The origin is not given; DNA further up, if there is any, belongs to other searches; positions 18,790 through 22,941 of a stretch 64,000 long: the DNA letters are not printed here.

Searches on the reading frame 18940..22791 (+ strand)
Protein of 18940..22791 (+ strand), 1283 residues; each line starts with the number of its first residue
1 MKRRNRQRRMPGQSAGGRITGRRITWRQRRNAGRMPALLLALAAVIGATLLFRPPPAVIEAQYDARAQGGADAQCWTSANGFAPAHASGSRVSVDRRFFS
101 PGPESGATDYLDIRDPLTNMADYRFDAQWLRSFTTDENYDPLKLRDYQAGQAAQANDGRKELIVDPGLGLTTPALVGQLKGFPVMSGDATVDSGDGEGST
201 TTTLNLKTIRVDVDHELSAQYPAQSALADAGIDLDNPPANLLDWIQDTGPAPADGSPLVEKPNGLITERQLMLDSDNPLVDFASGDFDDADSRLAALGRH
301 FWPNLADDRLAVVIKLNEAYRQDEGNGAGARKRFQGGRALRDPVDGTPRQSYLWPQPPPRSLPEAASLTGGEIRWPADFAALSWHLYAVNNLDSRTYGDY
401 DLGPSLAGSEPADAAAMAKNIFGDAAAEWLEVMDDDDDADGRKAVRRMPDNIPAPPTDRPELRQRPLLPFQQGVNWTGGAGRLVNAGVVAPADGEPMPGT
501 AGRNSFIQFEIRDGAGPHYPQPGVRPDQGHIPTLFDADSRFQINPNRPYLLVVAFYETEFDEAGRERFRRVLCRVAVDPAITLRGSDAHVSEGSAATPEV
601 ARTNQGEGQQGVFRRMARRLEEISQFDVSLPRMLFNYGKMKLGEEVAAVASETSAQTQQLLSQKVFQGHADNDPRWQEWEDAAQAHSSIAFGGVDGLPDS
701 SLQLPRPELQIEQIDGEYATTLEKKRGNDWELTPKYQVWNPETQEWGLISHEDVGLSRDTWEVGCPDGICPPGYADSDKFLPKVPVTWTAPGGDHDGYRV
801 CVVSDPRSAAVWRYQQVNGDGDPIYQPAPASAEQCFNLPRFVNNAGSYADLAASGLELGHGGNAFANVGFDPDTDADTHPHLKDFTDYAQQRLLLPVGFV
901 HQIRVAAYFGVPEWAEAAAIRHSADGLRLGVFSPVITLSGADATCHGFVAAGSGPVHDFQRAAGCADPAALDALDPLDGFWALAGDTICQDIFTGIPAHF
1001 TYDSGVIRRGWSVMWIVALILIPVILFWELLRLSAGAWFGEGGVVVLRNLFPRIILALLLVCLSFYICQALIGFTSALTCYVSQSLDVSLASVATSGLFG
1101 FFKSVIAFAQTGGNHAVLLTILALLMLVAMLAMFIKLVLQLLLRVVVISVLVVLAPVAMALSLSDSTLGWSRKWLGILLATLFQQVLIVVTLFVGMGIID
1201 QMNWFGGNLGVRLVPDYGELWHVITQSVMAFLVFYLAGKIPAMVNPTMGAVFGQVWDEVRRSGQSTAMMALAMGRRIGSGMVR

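Call 8: search_protein_families(library=pfam, proteins=[window:18940-22791:+], max_evalue=0.01)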
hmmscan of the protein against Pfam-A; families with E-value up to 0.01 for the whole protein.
window:18940-22791:+ (1283 aa): 1 family
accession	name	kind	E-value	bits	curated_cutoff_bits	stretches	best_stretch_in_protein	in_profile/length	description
PF04610.19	TrbL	-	0.00049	20.4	25.9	1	1097-1202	74-183/215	TrbL/VirB6 plasmid conjugal transfer protein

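Call 14: search_protein_families(library=phrogs, proteins=[window:18940-22791:+], max_evalue=0.01)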
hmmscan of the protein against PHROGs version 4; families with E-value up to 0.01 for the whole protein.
window:18940-22791:+ (1283 aa): 0 families
